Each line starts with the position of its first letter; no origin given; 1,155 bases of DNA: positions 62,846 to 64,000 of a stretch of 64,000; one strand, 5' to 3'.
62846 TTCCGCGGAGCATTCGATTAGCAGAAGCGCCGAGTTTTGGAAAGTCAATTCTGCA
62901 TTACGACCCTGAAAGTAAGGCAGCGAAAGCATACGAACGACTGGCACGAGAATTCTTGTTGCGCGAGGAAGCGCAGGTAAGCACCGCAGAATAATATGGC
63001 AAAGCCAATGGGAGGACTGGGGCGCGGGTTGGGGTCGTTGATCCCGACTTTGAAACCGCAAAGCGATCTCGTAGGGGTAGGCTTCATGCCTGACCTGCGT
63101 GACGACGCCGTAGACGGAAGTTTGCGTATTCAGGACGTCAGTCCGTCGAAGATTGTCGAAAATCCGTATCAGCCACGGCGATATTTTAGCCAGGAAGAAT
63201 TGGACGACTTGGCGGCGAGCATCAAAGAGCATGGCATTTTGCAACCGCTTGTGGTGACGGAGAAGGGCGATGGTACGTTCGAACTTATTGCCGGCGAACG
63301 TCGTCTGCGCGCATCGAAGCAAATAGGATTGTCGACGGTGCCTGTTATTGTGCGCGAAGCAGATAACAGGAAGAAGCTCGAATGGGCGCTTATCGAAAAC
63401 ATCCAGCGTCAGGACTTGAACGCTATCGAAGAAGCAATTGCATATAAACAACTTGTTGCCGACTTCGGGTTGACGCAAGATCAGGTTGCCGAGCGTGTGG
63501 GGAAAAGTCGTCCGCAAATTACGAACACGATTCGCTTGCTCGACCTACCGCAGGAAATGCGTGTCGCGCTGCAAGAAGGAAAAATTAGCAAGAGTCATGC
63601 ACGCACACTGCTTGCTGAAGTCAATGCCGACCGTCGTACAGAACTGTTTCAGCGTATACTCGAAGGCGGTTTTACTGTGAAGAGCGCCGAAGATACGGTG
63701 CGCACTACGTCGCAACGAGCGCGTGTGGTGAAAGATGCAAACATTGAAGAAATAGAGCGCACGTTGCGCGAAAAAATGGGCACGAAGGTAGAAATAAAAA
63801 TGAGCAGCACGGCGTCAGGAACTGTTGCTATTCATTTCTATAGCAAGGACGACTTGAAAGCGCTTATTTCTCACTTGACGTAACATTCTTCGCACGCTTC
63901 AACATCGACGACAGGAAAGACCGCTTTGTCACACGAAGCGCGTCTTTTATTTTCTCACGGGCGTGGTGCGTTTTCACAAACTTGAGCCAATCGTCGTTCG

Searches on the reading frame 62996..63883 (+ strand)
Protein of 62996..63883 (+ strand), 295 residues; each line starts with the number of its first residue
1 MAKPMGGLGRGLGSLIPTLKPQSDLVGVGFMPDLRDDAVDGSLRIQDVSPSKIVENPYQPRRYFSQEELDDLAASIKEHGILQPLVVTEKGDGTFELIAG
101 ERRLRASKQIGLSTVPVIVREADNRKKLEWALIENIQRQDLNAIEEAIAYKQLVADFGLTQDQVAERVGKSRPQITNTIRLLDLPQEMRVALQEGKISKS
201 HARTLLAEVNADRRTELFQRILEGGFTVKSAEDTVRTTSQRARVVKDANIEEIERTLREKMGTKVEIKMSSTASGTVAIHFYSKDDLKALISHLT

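Call 78: find_encoding_contigs(protein=window:62996-63883:+, flank=10000, max_places=2)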
Protein window:62996-63883:+ (295 aa): 2 contigs read that carry it; 2 places shown.
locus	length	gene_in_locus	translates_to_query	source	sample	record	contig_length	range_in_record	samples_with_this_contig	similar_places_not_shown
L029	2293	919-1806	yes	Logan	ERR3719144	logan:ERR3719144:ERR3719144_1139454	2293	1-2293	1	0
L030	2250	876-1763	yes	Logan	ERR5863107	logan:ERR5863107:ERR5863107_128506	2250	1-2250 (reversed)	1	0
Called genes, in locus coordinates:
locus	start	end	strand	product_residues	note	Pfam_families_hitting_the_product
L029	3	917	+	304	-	?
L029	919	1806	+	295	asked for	PF02195:ParB_N, PF17762:HTH_ParB, PF23552:ParB_C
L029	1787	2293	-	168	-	?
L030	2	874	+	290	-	?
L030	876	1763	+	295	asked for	PF02195:ParB_N, PF17762:HTH_ParB, PF23552:ParB_C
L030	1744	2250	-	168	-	?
